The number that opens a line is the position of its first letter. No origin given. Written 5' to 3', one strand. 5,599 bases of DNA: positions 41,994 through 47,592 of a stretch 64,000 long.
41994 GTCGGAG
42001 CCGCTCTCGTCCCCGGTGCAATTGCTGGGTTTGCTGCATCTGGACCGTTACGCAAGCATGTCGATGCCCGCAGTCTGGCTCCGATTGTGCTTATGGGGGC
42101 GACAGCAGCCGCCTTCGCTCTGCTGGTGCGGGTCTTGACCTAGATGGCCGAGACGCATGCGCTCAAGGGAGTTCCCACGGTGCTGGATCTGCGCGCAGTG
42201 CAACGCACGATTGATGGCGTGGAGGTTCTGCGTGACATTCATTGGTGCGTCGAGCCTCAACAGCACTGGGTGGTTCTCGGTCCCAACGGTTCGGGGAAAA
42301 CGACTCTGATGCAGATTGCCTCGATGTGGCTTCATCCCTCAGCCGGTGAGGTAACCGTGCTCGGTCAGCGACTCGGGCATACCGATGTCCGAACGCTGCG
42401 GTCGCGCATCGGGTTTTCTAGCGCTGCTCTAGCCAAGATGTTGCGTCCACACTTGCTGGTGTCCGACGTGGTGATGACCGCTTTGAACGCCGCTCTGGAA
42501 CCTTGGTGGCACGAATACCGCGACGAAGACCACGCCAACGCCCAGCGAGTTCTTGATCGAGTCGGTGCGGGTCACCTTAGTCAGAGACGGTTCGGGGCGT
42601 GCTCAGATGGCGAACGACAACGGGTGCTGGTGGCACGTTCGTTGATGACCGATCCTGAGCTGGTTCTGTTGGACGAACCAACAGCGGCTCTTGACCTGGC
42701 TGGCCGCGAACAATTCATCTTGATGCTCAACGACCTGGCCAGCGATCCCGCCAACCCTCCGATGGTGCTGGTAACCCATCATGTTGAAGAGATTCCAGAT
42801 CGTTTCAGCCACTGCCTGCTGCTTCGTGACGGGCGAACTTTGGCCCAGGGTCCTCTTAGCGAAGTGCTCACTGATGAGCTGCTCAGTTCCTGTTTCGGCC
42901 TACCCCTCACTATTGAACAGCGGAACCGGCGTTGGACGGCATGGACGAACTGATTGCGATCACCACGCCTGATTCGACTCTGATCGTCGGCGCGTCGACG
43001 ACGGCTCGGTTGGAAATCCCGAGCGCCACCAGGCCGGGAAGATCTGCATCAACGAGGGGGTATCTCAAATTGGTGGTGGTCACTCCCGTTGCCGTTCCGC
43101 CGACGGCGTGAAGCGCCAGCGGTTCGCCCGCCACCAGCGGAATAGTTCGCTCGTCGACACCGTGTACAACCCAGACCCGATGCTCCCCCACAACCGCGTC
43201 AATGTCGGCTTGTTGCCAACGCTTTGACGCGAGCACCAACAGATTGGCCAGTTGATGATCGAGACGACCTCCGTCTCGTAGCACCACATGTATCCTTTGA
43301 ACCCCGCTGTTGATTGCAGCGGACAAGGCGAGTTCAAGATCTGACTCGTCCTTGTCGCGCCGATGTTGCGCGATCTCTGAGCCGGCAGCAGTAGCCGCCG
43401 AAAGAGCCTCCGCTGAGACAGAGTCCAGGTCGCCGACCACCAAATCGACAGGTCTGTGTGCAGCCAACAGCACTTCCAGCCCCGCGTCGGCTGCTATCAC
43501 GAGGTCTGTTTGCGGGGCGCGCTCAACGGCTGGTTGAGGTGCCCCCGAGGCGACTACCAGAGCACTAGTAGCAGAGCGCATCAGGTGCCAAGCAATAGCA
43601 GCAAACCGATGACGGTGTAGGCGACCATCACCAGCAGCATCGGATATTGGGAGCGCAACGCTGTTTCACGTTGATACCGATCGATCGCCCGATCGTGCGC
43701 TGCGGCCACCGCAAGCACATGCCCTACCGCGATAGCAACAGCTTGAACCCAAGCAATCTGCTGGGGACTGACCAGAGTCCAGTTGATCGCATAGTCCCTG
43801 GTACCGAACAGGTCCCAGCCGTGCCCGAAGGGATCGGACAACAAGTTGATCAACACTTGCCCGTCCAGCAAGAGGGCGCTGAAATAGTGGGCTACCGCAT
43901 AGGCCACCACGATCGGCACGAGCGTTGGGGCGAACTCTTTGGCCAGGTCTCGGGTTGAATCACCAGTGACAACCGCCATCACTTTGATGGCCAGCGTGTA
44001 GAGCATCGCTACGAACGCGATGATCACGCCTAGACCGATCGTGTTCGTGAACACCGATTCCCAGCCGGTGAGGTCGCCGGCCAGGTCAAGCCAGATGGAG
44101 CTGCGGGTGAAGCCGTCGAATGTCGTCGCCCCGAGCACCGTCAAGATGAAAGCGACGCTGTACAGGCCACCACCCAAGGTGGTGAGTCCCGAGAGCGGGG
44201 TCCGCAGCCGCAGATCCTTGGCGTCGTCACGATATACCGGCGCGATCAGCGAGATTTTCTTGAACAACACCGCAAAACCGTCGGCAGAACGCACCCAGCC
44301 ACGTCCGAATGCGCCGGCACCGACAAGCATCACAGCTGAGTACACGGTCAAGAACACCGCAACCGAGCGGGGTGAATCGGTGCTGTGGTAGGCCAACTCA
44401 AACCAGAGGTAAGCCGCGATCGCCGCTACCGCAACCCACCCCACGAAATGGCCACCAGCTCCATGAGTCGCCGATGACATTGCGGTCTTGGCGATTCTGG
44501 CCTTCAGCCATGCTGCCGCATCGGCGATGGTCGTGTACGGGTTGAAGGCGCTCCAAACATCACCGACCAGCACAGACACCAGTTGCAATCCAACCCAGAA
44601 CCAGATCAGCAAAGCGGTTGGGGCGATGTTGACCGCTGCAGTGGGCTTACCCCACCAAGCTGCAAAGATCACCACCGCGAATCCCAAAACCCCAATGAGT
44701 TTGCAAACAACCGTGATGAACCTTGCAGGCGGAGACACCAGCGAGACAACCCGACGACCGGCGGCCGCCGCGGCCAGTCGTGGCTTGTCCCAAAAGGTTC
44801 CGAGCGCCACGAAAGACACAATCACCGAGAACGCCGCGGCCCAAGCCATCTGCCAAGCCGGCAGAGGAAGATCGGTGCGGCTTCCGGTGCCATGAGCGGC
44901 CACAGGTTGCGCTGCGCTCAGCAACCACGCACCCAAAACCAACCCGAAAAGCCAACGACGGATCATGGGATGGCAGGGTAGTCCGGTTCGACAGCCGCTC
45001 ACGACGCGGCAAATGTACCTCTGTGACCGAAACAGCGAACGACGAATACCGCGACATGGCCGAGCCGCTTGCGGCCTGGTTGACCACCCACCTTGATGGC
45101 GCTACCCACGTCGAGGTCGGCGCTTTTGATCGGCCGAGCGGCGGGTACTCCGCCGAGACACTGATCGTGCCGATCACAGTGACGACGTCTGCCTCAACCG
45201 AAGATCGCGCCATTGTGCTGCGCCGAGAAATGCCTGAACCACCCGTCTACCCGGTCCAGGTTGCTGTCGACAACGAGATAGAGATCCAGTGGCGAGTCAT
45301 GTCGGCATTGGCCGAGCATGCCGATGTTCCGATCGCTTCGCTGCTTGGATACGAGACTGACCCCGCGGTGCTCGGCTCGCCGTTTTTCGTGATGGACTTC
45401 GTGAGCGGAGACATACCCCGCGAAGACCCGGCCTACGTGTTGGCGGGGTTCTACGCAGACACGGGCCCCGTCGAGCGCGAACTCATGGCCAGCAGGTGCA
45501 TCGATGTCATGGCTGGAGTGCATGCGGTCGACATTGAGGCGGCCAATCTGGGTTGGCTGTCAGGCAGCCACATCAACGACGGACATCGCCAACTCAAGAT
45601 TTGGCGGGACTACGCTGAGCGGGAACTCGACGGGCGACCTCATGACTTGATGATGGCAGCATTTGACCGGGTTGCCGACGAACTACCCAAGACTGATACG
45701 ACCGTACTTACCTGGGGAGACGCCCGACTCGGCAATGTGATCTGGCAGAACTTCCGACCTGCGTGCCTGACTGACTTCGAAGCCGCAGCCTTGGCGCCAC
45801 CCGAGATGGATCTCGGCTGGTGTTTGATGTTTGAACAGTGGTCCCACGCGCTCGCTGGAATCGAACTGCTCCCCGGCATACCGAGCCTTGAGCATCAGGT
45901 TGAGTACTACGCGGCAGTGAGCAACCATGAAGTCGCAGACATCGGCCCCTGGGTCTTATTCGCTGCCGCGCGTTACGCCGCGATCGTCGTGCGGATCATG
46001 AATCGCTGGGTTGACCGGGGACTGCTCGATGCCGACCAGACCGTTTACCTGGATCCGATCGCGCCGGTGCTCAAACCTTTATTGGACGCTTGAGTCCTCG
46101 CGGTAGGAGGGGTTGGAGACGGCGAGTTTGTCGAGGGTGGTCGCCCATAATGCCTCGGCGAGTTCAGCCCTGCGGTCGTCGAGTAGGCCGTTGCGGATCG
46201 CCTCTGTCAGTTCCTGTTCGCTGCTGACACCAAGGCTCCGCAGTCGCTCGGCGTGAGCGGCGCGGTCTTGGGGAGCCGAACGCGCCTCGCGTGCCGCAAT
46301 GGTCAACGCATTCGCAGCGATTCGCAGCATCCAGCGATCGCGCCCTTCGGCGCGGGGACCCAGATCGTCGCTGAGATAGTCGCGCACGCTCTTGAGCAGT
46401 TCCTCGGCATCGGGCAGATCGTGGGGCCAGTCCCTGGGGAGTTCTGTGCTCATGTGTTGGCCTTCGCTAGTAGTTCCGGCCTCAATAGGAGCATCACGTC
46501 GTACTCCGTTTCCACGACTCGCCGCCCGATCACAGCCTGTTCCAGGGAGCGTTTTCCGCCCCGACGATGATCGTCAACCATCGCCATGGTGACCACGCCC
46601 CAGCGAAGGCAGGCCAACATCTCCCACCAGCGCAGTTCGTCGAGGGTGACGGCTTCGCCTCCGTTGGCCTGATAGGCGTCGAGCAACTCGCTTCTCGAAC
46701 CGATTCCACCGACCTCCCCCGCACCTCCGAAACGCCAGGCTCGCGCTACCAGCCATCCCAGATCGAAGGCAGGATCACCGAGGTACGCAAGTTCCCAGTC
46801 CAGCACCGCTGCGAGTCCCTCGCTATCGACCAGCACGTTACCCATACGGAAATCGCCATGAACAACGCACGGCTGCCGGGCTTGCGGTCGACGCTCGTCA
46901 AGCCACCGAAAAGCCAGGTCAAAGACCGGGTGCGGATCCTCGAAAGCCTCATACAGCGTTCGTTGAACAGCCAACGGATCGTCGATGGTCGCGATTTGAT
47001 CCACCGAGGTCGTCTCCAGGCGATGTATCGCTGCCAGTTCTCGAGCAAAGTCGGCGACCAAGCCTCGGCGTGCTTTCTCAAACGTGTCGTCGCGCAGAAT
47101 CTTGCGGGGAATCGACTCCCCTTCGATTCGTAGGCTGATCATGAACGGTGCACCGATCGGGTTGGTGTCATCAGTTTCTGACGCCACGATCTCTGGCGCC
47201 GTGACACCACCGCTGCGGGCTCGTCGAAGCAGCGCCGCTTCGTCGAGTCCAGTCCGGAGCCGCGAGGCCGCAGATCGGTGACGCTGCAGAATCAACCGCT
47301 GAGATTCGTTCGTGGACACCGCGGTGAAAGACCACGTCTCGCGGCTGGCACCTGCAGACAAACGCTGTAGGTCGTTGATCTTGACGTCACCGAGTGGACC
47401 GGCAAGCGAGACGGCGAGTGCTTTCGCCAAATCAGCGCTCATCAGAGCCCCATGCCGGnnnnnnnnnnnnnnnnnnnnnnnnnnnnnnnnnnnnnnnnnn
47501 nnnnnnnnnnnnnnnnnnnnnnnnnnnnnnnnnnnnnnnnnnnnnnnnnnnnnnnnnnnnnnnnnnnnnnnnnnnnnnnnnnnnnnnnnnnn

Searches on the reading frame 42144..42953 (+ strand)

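Call 50: search_protein_families(library=pfam, proteins=[window:42144-42953:+], max_evalue=1e-8)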
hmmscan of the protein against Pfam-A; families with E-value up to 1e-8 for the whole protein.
window:42144-42953:+ (269 aa): 1 family
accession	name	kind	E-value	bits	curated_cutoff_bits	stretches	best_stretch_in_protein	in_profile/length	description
PF00005.33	ABC_tran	-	3.1e-27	96.3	25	1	29-181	1-137/137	ABC transporter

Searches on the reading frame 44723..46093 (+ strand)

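Call 50: search_protein_families(library=pfam, proteins=[window:44723-46093:+], max_evalue=1e-8)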
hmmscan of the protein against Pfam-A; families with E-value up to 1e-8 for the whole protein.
window:44723-46093:+ (456 aa): 1 family
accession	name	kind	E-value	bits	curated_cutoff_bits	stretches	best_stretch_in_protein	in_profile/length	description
PF01636.29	APH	-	5.5e-21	75.8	23.2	1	160-374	19-217/239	Phosphotransferase enzyme family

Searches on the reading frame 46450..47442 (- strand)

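Call 50: search_protein_families(library=pfam, proteins=[window:46450-47442:-], max_evalue=1e-8)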
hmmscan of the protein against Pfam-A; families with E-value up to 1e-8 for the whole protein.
window:46450-47442:- (330 aa): 1 family
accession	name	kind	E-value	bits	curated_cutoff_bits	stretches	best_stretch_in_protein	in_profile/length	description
PF01636.29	APH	-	1.2e-32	114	23.2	1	25-243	2-220/239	Phosphotransferase enzyme family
